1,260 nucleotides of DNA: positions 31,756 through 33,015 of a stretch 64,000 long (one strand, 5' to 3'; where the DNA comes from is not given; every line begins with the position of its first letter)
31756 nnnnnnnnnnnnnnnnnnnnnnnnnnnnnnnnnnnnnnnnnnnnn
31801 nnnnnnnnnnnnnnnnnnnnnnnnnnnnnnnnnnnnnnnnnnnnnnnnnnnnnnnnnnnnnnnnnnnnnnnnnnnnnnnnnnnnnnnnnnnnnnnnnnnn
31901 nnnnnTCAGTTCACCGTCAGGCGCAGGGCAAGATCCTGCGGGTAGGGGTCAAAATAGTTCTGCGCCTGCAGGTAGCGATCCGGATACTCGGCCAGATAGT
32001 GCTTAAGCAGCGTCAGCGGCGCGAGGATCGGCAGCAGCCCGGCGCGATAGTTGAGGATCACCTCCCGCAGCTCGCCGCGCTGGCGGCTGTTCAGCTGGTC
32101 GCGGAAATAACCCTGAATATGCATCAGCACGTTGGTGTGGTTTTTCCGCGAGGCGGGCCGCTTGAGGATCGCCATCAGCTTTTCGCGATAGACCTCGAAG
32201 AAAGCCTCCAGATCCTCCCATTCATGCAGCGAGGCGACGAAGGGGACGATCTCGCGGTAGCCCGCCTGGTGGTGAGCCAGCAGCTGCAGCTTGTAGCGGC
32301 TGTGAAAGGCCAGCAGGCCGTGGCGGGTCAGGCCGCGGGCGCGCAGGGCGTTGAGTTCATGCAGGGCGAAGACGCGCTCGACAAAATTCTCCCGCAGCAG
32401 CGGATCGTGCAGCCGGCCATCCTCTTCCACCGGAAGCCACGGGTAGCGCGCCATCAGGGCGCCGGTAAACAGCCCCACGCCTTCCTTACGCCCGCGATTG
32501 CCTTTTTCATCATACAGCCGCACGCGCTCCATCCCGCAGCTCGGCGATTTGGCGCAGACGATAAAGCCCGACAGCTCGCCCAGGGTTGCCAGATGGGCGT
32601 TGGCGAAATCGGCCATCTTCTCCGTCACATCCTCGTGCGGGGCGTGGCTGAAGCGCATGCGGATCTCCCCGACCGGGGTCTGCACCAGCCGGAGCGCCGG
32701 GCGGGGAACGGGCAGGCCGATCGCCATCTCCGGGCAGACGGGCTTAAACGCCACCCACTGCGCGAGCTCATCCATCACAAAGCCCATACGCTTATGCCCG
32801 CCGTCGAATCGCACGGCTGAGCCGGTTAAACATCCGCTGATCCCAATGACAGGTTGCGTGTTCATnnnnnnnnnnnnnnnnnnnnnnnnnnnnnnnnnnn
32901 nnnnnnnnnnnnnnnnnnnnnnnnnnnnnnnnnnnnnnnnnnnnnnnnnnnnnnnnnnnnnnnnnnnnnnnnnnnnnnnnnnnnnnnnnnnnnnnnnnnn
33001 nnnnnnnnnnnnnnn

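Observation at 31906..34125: ybgA cluster without the photolyase gene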

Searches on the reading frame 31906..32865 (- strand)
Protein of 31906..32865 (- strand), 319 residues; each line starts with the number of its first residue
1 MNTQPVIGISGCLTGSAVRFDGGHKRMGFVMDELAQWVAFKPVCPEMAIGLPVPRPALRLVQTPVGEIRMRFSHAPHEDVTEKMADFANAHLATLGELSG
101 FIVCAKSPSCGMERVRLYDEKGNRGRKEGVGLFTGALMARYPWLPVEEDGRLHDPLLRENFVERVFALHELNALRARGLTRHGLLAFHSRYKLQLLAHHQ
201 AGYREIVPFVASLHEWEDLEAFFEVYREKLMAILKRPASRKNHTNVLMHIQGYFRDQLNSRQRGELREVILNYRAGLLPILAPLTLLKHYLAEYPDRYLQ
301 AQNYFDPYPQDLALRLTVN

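Call 4: search_protein_families(library=pfam, proteins=[window:31906-32865:-], max_evalue=0.01)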
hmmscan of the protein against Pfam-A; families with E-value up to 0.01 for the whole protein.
window:31906-32865:- (319 aa): 2 families
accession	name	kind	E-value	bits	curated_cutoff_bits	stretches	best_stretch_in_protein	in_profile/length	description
PF08349.16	DUF1722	-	6.5e-39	133.3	22.5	1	192-309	1-117/117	Protein of unknown function (DUF1722)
PF04463.17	2-thiour_desulf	-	6.6e-39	133.6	34.7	1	7-149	1-141/141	2-thiouracil desulfurase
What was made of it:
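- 31906..32865 (-): RudS-type YbgA-family protein: an N-terminal TudS [4Fe-4S] desulfidase domain fused to DUF1722. 319 aa, intact. Pfam (call 4).
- Checked: 31906-32865(-) is an intact 319-aa YbgA-family ORF (Pfam PF04463 2-thiouracil desulfurase/DUF523, E 6.6e-39, plus PF08349 DUF1722, E 6.5e-39; call 4).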

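Call 36: search_protein_families(library=ncbifam, proteins=[window:31906-32865:-], max_evalue=1)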
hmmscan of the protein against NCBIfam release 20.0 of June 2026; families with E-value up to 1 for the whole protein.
window:31906-32865:- (319 aa): 2 families
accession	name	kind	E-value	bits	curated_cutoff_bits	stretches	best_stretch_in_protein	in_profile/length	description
NF007549.0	PRK10167.1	equivalog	3.1e-58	196.2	237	1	160-315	9-164/169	hypothetical protein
NF045597.1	TudS_rel_CD3072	equivalog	0.12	12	130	1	77-123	78-116/148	CD3072 family TudS-related putative desulfidase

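Call 51: search_solved_structures(query=window:31906-32865:-, max_evalue=0.001, show_alignments=1)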
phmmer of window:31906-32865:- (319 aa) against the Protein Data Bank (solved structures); distinct sequences matched with E-value up to 0.001: 1.
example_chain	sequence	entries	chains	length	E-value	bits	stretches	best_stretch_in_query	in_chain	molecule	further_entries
6z92_A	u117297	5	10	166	3.1e-05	26.5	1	7-140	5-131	DUF523 domain-containing protein | TudS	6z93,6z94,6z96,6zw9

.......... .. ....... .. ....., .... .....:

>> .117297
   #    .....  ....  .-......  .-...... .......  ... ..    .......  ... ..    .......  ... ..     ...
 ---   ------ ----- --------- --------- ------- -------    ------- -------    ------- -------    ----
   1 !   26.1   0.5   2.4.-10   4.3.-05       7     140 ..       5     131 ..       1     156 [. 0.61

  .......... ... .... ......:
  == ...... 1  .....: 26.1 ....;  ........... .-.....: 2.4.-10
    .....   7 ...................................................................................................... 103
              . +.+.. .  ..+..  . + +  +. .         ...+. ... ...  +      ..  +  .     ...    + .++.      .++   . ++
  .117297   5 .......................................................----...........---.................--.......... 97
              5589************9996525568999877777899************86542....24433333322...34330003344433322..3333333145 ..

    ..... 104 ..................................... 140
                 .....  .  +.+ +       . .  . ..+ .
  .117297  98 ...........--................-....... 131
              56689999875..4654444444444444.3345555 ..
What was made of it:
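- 31906..32865 (-): Alignment to TudS 6Z92 (call 51).
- On RudS (TudS-DUF1722 tRNA s4U desulfidase): Pfam PF04463 E 6.6e-39, residues 7-149 (call 4). phmmer hit to TudS 6Z92, E 3.1e-5 (call 51). They align with the TudS motifs ACL, CPE and SPSCG (call 51).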

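Call 56: find_homologous_proteins(query=window:31906-32865:-, max_evalue=1e-10)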
Query window:31906-32865:- (319 aa): 7097 proteins with E <= 1e-10 among 8000 candidates; the best 120 are listed.
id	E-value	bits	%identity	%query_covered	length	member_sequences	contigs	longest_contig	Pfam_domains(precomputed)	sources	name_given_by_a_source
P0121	1.0e-212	723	98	100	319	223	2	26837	PF04463.18,PF08349.17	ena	-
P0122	1.4e-212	723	98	100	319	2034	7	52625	PF04463.18,PF08349.17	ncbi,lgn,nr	ncbi:TPA: DUF523 and DUF1722 domain-containing protein [Klebsiella pneumoniae]|nr:DUF523 and DUF1722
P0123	1.2e-199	680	92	100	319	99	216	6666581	PF04463.18,PF08349.17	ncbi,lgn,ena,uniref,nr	ncbi:YbgA family protein [Klebsiella grimontii]|uniref:DUF523 and DUF1722 domain-containing protein 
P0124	6.5e-190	648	87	100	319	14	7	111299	PF04463.18,PF08349.17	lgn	-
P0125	1.8e-189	647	87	100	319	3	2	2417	PF04463.18,PF08349.17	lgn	-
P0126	2.0e-189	647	88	100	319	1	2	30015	PF04463.18,PF08349.17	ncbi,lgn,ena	-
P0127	4.4e-189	645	88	100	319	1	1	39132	PF04463.18,PF08349.17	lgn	-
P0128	1.1e-188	644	87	100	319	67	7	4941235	PF04463.18,PF08349.17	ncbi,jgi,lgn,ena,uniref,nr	ncbi:YbgA family protein [Citrobacter braakii]|uniref:YbgA family protein n=1 Tax=Citrobacter braaki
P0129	1.9e-188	643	87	100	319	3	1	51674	PF04463.18,PF08349.17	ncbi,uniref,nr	ncbi:DUF523 and DUF1722 domain-containing protein [Buttiauxella warmboldiae]|uniref:DUF523 and DUF17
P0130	2.6e-188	643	87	100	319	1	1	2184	PF04463.18,PF08349.17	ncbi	-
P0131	1.6e-187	640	87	100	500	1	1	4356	PF04463.18,PF08349.17,PF12915.14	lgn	-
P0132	2.1e-187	640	86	100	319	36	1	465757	PF04463.18,PF08349.17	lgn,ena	-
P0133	4.5e-187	639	86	100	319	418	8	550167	PF04463.18,PF08349.17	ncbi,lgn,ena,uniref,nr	ncbi:YbgA family protein [Citrobacter braakii]|uniref:YbgA family protein n=1 Tax=Citrobacter braaki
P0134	1.6e-186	637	87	100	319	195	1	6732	PF04463.18,PF08349.17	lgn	-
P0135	4.2e-186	636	86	100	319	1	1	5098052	PF04463.18,PF08349.17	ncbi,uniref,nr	ncbi:YbgA family protein [Serratia rhizosphaerae]|uniref:DUF523 and DUF1722 domain-containing protei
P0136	5.8e-186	635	86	100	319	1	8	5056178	PF04463.18,PF08349.17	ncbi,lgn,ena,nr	ncbi:Uncharacterized conserved protein [Serratia rubidaea]|nr:DUF523 and DUF1722 domain-containing p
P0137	8.2e-186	635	86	100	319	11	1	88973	PF04463.18,PF08349.17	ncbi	ncbi:MAG: YbgA family protein [Kluyvera ascorbata]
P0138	1.3e-185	634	86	100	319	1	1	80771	PF04463.18,PF08349.17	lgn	-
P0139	2.0e-185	633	85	100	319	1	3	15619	PF04463.18,PF08349.17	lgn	-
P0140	3.3e-185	633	85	100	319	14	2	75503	PF04463.18,PF08349.17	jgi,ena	-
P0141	4.1e-185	632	86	100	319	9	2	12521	PF04463.18,PF08349.17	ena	-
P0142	8.6e-185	631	84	100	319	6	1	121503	PF04463.18,PF08349.17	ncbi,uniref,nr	ncbi:DUF523 and DUF1722 domain-containing protein [Pseudenterobacter timonensis]|uniref:DUF523 and D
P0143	1.0e-184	631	86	100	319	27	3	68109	PF04463.18,PF08349.17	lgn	-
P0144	1.1e-184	631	85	100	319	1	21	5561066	PF04463.18,PF08349.17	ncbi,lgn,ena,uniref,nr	ncbi:DUF523 and DUF1722 domain-containing protein [Citrobacter braakii]|uniref:DUF1722 domain-contai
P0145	1.7e-184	630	85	100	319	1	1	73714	PF04463.18,PF08349.17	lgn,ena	-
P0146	1.8e-184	630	85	100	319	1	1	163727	PF04463.18,PF08349.17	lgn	-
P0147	4.5e-184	629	85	100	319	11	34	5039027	PF04463.18,PF08349.17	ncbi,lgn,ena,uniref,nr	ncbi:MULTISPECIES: DUF1722 domain-containing protein [Enterobacteriaceae]|uniref:YbgA family protein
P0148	4.5e-184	629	84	100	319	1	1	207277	PF04463.18,PF08349.17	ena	-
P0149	6.4e-184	628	84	100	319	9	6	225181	PF04463.18,PF08349.17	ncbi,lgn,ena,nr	ncbi:DUF523 and DUF1722 domain-containing protein [Salmonella enterica subsp. enterica serovar Derby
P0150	6.4e-184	628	86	100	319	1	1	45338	PF04463.18,PF08349.17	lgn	-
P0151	7.2e-184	628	85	100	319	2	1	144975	PF04463.18,PF08349.17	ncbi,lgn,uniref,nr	ncbi:YbgA family protein [Pectobacterium brasiliense]|uniref:YbgA family protein n=1 Tax=Pectobacter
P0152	7.6e-184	628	85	100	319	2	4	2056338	PF04463.18,PF08349.17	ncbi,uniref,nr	ncbi:DUF523 and DUF1722 domain-containing protein [Pectobacterium brasiliense]|uniref:YbgA family pr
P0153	9.1e-184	628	84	100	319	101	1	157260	PF04463.18,PF08349.17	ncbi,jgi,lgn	-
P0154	1.0e-183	628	85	100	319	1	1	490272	PF04463.18,PF08349.17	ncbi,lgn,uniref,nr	ncbi:DUF523 and DUF1722 domain-containing protein [Pectobacterium brasiliense]|uniref:YbgA family pr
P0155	1.4e-183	627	84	100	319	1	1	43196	PF04463.18,PF08349.17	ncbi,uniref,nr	ncbi:YbgA family protein [Edaphovirga cremea]|uniref:YbgA family protein n=1 Tax=Edaphovirga cremea 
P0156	1.5e-183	627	85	100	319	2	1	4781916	PF04463.18,PF08349.17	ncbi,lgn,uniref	ncbi:YbgA family protein [Pectobacterium brasiliense]|uniref:YbgA family protein n=1 Tax=Pectobacter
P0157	1.5e-183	627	85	100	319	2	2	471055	PF04463.18,PF08349.17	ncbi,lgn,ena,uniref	ncbi:DUF523 and DUF1722 domain-containing protein [Citrobacter amalonaticus]|uniref:YbgA family prot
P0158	4.3e-183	626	84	100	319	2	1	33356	PF04463.18,PF08349.17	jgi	-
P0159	4.9e-183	626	84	100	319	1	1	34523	PF04463.18,PF08349.17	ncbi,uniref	ncbi:YbgA family protein [Edaphovirga cremea]|uniref:YbgA family protein n=1 Tax=Edaphovirga cremea 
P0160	9.5e-183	625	84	100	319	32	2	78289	PF04463.18,PF08349.17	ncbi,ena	-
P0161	1.0e-182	625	84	100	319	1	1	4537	PF04463.18,PF08349.17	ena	-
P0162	1.2e-182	624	85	100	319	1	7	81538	PF04463.18,PF08349.17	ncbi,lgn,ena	-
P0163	1.2e-182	624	84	100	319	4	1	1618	PF04463.18,PF08349.17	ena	-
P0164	1.8e-182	624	84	100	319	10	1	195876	PF04463.18,PF08349.17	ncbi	-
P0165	2.0e-182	624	84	100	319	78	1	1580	PF04463.18,PF08349.17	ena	-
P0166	2.3e-182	623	85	100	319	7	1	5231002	PF04463.18,PF08349.17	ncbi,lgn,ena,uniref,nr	ncbi:DUF523 and DUF1722 domain-containing protein [Kosakonia sp. ML.JS2a]|uniref:YbgA family protein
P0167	2.4e-182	623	84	100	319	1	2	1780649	PF04463.18,PF08349.17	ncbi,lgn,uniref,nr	ncbi:uncharacterized protein YbgA (DUF1722 family) [Enterobacter sp. BIGb0383]|uniref:YbgA family pr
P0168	2.4e-182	623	85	100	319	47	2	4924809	PF04463.18,PF08349.17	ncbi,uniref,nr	ncbi:YbgA family protein [Pectobacterium brasiliense]|uniref:YbgA family protein n=1 Tax=Pectobacter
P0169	2.6e-182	623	84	100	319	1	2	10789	PF04463.18,PF08349.17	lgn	-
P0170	2.8e-182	623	85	100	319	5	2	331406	PF04463.18,PF08349.17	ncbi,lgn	ncbi:TPA: YbgA family protein [Serratia marcescens]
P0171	3.9e-182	623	84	100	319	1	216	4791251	PF04463.18,PF08349.17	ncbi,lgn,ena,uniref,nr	ncbi:DUF523 and DUF1722 domain-containing protein [Citrobacter sp. Cy234]|uniref:DUF523 and DUF1722 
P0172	6.2e-182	622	85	100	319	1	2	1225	PF04463.18,PF08349.17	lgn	-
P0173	6.3e-182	622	85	100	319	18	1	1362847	PF04463.18,PF08349.17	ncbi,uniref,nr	ncbi:DUF523 and DUF1722 domain-containing protein [Kosakonia sp. LAM2021]|uniref:YbgA family protein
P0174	7.4e-182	622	83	100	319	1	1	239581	PF04463.18,PF08349.17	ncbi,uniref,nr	ncbi:DUF523 and DUF1722 domain-containing protein [Enterobacter sp. Bisph1]|uniref:YbgA family prote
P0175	7.6e-182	622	84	100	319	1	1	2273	PF04463.18,PF08349.17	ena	-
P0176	1.4e-181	621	83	100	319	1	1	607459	PF04463.18,PF08349.17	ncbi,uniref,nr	ncbi:YbgA family protein [Citrobacter youngae]|uniref:YbgA family protein n=1 Tax=Citrobacter younga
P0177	1.4e-181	621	83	100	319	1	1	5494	PF04463.18,PF08349.17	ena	-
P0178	1.6e-181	621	83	100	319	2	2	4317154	PF04463.18,PF08349.17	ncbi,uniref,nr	ncbi:YbgA family protein [Dickeya poaceiphila]|uniref:DUF523 and DUF1722 domain-containing protein n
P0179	1.9e-181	620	83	100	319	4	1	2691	PF04463.18,PF08349.17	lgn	-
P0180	2.1e-181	620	83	100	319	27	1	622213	PF04463.18,PF08349.17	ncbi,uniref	ncbi:YbgA family protein [Buttiauxella agrestis]|uniref:YbgA family protein n=1 Tax=Buttiauxella agr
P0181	2.6e-181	620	83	100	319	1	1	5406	PF04463.18,PF08349.17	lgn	-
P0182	2.6e-181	620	83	100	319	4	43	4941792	PF04463.18,PF08349.17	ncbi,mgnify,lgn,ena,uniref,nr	ncbi:MAG: DUF523 and DUF1722 domain-containing protein [Citrobacter portucalensis]|mgnify:FL=1|unire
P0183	2.7e-181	620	83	100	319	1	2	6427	PF04463.18,PF08349.17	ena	-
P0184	2.8e-181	620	84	100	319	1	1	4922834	PF04463.18,PF08349.17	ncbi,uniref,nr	ncbi:YbgA family protein [Serratia rubidaea]|uniref:YbgA family protein n=1 Tax=Serratia rubidaea Ta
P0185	3.8e-181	619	83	100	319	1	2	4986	PF04463.18,PF08349.17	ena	-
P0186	5.0e-181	619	83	100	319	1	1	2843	PF04463.18,PF08349.17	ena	-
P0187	5.2e-181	619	83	100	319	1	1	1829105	PF04463.18,PF08349.17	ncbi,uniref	ncbi:YbgA family protein [Citrobacter portucalensis]|uniref:YbgA family protein n=1 Tax=Citrobacter 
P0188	7.0e-181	619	82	100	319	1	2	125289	PF04463.18,PF08349.17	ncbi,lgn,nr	ncbi:DUF523 and DUF1722 domain-containing protein [Enterobacter cloacae]|nr:DUF523 and DUF1722 domai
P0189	7.5e-181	618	84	100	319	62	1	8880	PF04463.18,PF08349.17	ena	-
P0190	9.1e-181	618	84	100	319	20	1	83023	PF04463.18,PF08349.17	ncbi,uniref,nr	ncbi:YbgA family protein [Buttiauxella izardii]|uniref:DUF523 and DUF1722 domain-containing protein 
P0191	9.4e-181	618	83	100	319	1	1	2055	PF04463.18,PF08349.17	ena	-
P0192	9.6e-181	618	83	100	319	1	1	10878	PF04463.18,PF08349.17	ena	-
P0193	9.7e-181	618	83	100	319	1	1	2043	PF04463.18,PF08349.17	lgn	-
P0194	1.1e-180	618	85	100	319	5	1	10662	PF04463.18,PF08349.17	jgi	jgi:uncharacterized protein YbgA (DUF1722 family)/uncharacterized protein YbbK (DUF523 family)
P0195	1.1e-180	618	83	100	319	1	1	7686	PF04463.18,PF08349.17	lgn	-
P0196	1.1e-180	618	82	100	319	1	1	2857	PF04463.18,PF08349.17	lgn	-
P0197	1.3e-180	618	84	99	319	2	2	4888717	PF04463.18,PF08349.17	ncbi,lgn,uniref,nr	ncbi:DUF523 and DUF1722 domain-containing protein [Enterobacter sp. RHBSTW-00994]|uniref:YbgA family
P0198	1.3e-180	618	84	100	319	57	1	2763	PF04463.18,PF08349.17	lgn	-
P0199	1.3e-180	618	83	100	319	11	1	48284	PF04463.18,PF08349.17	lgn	-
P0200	1.6e-180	617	83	100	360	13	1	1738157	PF04463.18,PF08349.17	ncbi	-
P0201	1.7e-180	617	83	100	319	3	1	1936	PF04463.18,PF08349.17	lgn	-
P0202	1.8e-180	617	84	100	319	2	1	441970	PF04463.18,PF08349.17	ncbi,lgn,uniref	ncbi:YbgA family protein [Kosakonia quasisacchari]|uniref:YbgA family protein n=1 Tax=Kosakonia quas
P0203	2.4e-180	617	84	99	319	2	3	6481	PF04463.18,PF08349.17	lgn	-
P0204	2.5e-180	617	84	100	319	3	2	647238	PF04463.18,PF08349.17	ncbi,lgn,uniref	ncbi:YbgA family protein [Kosakonia sp. YIM B13611]|uniref:YbgA family protein n=1 Tax=unclassified 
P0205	3.5e-180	616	82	100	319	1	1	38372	PF04463.18,PF08349.17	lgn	-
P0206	3.5e-180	616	83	100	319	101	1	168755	PF04463.18,PF08349.17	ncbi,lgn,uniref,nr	ncbi:YbgA family protein [Serratia fonticola]|uniref:YbgA family protein n=1 Tax=Serratia fonticola 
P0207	3.6e-180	616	82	100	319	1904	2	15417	PF04463.18,PF08349.17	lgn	-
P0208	4.7e-180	616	83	100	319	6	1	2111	PF04463.18,PF08349.17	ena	-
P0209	5.5e-180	616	83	100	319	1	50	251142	PF04463.18,PF08349.17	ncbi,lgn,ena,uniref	ncbi:YbgA family protein [Enterobacter ludwigii]|uniref:YbgA family protein n=1 Tax=Enterobacter lud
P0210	7.4e-180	615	82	100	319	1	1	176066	PF04463.18,PF08349.17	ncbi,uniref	ncbi:DUF523 and DUF1722 domain-containing protein [Enterobacter ludwigii]|uniref:YbgA family protein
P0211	7.8e-180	615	83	100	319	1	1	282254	PF04463.18,PF08349.17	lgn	-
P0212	9.6e-180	615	82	100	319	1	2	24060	PF04463.18,PF08349.17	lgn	-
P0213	1.1e-179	615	82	100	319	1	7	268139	PF04463.18,PF08349.17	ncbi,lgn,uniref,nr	ncbi:YbgA family protein [Enterobacter bugandensis]|uniref:YbgA family protein n=1 Tax=Enterobacter 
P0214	1.2e-179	614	82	100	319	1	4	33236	PF04463.18,PF08349.17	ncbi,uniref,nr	ncbi:DUF523 and DUF1722 domain-containing protein [Enterobacter cloacae]|uniref:YbgA family protein 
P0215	1.5e-179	614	82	100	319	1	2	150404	PF04463.18,PF08349.17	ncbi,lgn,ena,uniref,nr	ncbi:DUF523 and DUF1722 domain-containing protein [Buttiauxella noackiae]|uniref:YbgA family protein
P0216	1.7e-179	614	83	100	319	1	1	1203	PF04463.18,PF08349.17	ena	-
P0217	1.8e-179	614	82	100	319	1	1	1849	PF04463.18,PF08349.17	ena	-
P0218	3.3e-179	613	88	100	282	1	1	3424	PF04463.18,PF08349.17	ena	-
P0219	3.6e-179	613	84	100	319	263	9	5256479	PF04463.18,PF08349.17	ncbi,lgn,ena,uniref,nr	ncbi:YbgA family protein [Klebsiella aerogenes]|uniref:DUF523 and DUF1722 domain-containing protein 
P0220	4.9e-179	612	83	99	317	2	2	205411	PF04463.18,PF08349.17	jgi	jgi:uncharacterized protein YbgA (DUF1722 family)/uncharacterized protein YbbK (DUF523 family)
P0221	5.9e-179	612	82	100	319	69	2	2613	PF04463.18,PF08349.17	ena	-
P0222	2.4e-178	610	82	100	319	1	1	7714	PF04463.18,PF08349.17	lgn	-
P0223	7.0e-178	609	83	99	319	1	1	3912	PF04463.18,PF08349.17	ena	-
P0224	1.8e-177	607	81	100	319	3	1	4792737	PF04463.18,PF08349.17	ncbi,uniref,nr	ncbi:YbgA family protein [Enterobacter cloacae]|uniref:YbgA family protein n=1 Tax=Enterobacter cloa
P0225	2.1e-177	607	82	100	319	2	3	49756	PF04463.18,PF08349.17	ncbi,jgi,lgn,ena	-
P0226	2.2e-177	607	82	100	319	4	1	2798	PF04463.18,PF08349.17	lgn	-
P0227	5.0e-177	606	81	100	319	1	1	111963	PF04463.18,PF08349.17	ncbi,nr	ncbi:DUF523 and DUF1722 domain-containing protein [Enterobacter asburiae]|nr:DUF523 and DUF1722 doma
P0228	1.9e-176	604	82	100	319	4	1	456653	PF04463.18,PF08349.17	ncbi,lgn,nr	ncbi:DUF1722 domain-containing protein [Enterobacteriaceae bacterium RIT693]|nr:DUF1722 domain-conta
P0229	2.4e-176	604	81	100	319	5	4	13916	PF04463.18,PF08349.17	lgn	-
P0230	5.8e-176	602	81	100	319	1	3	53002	PF04463.18,PF08349.17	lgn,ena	-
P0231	7.0e-176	602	82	100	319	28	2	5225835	PF04463.18,PF08349.17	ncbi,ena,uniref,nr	ncbi:DUF523 and DUF1722 domain-containing protein [Cedecea neteri]|uniref:YbgA family protein n=1 Ta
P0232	7.3e-176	602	81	100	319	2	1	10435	PF04463.18,PF08349.17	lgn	-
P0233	1.0e-175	602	82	99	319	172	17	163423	PF04463.18,PF08349.17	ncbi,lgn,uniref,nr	ncbi:DUF523 and DUF1722 domain-containing protein [Raoultella ornithinolytica]|uniref:YbgA family pr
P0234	1.1e-175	601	81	100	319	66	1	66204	PF04463.18,PF08349.17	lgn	-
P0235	1.2e-175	601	81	99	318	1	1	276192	PF04463.18,PF08349.17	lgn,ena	-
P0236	1.4e-175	601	81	100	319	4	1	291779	PF04463.18,PF08349.17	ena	-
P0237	2.9e-175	600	81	100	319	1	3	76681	PF04463.18,PF08349.17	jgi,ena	-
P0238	3.3e-175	600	82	100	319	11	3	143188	PF04463.18,PF08349.17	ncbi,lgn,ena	-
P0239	5.2e-175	599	81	100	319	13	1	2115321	PF04463.18,PF08349.17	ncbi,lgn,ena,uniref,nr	ncbi:YbgA family protein [Phytobacter massiliensis]|uniref:YbgA family protein n=1 Tax=Phytobacter m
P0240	5.9e-175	599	81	100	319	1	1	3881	PF04463.18,PF08349.17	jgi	jgi:uncharacterized protein YbgA (DUF1722 family)/uncharacterized protein YbbK (DUF523 family)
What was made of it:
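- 31906..32865 (-): 98% identical to K. pneumoniae proteins (call 56).
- Closest known: RudS. Same: 84% identical to a 319-aa Salmonella enterica homologue (P0149, call 56).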

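Call 57: find_encoding_contigs(protein=P0149, flank=10000, max_places=1)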
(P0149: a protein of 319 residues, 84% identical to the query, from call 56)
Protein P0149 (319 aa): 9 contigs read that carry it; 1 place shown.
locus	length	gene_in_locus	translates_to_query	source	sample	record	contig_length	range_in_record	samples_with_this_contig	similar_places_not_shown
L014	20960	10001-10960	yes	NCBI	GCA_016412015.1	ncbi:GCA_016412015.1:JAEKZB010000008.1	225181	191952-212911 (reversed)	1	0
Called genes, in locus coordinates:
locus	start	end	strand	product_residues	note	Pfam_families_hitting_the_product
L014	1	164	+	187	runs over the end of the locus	PF01713:Smr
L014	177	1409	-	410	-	PF13188:PAS_8 (faint), PF08448:PAS_4 (weak), PF13426:PAS_9 (weak), PF00990:GGDEF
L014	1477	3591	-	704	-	PF03707:MHYT, PF00990:GGDEF, PF00563:EAL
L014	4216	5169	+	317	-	PF00015:MCPsignal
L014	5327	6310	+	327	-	PF01544:CorA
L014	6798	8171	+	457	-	PF00270:DEAD, PF04851:ResIII, PF00271:Helicase_C, PF03880:DbpA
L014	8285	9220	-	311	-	PF01171:ATP_bind_3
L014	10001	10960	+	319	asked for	PF04463:2-thiour_desulf, PF08349:DUF1722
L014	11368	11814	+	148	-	PF07105:DUF1367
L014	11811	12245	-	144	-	PF00582:Usp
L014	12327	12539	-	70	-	PF13619:KTSC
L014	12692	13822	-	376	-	PF13609:Porin_4, PF00267:Porin_1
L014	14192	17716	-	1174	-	PF01855:POR_N, PF02780:Transketolase_C (weak), PF17147:PFOR_II, PF01558:POR, PF10371:EKR, PF12838:Fer4_7, PF13183:Fer4_8 (weak), PF13484:Fer4_16, +6 more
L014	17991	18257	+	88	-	PF03891:DUF333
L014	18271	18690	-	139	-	PF03724:META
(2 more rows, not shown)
